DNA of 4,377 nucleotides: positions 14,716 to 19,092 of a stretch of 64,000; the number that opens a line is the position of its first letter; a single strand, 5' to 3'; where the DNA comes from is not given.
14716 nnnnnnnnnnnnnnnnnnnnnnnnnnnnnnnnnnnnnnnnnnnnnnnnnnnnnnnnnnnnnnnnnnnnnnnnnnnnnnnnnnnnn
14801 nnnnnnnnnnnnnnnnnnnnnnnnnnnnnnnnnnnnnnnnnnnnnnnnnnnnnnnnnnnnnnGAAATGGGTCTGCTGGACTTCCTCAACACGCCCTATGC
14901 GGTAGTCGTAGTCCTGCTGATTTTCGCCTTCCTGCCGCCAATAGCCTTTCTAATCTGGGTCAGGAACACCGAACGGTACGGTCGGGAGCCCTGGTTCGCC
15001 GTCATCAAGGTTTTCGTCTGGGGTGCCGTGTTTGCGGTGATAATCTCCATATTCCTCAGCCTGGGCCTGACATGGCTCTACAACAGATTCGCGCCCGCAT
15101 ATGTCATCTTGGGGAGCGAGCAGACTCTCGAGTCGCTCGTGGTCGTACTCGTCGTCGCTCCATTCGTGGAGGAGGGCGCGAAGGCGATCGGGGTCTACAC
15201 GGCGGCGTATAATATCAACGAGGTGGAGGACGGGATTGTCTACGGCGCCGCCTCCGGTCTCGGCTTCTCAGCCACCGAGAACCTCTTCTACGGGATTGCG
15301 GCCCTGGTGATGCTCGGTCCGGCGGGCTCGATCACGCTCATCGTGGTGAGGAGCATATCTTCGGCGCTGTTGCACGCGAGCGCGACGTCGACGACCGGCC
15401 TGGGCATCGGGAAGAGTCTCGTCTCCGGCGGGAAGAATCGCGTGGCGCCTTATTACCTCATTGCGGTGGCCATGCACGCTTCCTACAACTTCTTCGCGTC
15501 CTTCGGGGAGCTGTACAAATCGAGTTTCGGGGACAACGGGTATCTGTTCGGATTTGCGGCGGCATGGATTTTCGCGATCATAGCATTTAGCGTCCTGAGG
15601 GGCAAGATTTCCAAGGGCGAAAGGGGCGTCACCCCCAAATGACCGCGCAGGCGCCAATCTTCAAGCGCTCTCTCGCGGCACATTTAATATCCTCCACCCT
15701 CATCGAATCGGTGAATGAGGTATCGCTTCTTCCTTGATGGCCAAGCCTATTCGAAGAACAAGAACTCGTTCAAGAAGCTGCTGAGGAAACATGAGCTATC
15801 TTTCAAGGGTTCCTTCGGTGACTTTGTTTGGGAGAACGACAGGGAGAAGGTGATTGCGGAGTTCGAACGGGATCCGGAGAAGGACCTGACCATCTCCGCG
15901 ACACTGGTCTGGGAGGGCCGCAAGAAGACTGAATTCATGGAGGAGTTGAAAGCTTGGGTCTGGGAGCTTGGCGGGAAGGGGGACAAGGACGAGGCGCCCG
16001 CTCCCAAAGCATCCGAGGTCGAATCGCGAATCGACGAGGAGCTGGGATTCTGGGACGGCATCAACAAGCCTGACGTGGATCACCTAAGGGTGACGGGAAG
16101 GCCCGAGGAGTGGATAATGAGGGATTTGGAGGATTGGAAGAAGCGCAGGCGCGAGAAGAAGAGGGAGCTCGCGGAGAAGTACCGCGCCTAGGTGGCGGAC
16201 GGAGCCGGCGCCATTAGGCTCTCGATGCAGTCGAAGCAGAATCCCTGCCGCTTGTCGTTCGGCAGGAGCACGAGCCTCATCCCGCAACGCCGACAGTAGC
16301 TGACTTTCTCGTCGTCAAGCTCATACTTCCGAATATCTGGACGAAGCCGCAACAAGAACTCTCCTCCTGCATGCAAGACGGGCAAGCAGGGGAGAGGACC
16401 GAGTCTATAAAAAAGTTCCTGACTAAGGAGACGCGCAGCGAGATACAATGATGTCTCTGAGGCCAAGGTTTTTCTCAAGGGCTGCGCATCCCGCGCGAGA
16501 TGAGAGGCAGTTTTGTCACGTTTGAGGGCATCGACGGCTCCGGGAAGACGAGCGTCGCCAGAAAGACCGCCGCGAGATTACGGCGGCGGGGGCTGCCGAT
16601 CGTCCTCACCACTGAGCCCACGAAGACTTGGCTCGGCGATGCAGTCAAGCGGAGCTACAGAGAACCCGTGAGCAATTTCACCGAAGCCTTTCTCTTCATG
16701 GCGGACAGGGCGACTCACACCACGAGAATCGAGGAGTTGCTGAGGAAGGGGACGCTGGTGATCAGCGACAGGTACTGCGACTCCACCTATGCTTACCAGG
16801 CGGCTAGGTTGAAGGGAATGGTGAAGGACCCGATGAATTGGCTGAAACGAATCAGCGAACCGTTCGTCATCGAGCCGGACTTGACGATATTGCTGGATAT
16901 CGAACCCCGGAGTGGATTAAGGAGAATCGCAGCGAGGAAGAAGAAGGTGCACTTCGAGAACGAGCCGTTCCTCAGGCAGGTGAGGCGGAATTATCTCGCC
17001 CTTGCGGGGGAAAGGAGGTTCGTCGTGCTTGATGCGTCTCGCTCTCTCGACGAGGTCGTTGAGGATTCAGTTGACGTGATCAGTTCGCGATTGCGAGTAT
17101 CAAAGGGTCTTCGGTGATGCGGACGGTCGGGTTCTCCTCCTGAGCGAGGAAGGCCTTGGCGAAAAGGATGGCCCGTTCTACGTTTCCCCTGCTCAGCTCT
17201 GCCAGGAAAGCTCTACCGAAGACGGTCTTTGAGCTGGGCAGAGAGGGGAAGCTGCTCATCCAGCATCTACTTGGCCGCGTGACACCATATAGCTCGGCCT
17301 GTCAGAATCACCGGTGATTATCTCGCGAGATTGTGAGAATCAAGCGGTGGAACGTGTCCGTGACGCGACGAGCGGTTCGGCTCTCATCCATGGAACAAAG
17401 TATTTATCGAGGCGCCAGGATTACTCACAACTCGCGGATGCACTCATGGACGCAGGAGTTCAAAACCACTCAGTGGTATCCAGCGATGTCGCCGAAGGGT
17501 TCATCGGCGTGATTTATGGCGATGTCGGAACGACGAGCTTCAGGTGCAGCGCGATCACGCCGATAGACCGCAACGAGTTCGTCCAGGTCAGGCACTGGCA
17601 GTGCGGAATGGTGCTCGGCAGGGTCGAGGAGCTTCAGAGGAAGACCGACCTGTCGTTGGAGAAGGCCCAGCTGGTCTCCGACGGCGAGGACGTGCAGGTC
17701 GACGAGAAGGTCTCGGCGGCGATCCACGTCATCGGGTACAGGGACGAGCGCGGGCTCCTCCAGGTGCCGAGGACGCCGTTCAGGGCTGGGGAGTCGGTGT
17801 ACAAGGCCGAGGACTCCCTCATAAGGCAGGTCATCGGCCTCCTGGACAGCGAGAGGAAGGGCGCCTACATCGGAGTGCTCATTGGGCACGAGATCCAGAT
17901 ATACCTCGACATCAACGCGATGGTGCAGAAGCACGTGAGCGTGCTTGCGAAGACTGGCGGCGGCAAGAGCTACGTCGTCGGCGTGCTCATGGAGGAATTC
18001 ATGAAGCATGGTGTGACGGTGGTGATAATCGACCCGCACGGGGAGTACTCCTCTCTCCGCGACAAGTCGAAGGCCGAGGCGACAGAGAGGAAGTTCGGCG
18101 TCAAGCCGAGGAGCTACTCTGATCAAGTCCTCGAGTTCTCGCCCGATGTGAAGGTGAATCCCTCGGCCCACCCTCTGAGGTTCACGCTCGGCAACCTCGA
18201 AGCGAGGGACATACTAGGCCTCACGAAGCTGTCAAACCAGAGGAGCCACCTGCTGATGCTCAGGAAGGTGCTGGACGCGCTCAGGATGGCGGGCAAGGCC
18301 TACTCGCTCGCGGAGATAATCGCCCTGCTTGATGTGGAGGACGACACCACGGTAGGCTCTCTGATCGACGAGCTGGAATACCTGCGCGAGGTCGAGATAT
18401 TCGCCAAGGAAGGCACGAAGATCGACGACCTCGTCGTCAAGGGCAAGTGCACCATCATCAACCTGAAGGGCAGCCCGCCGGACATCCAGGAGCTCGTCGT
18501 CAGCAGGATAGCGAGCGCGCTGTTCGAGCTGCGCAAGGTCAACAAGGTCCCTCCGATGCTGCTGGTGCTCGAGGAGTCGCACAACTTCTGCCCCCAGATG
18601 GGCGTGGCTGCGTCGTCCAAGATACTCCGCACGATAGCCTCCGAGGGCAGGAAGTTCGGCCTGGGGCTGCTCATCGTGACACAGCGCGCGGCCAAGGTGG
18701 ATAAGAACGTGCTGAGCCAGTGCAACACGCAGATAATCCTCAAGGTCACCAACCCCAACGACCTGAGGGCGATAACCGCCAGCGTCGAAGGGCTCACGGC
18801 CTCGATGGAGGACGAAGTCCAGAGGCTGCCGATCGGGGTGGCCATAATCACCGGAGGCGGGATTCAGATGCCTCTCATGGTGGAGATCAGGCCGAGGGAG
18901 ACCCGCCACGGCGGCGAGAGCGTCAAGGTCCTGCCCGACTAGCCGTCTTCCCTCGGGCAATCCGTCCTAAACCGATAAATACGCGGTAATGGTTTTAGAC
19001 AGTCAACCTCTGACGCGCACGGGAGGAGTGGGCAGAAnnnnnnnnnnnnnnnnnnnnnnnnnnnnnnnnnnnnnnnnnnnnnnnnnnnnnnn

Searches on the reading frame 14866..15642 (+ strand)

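Call 69: search_protein_families(library=pfam, proteins=[window:14866-15642:+], max_evalue=0.001)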
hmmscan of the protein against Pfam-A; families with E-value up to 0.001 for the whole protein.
window:14866-15642:+ (258 aa): 1 family
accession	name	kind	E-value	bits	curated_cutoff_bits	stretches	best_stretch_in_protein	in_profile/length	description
PF13367.11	PrsW-protease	-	1.1e-33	116.9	23.5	1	41-228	1-184/196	PrsW family intramembrane metalloprotease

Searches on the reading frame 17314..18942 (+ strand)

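Call 69: search_protein_families(library=pfam, proteins=[window:17314-18942:+], max_evalue=0.001)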
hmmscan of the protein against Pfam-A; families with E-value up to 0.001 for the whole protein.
window:17314-18942:+ (542 aa): 3 families
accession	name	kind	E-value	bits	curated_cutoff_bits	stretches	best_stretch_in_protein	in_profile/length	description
PF01935.23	DUF87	-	1.3e-33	117.4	23.2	1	185-401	2-218/220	Helicase HerA, central domain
PF05872.18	HerA_C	-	4.8e-07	29.2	22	0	201-255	17-71/502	Helicase HerA-like C-terminal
PF12846.13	AAA_10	-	3.1e-05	23.6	27.5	1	206-355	22-165/362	AAA-like domain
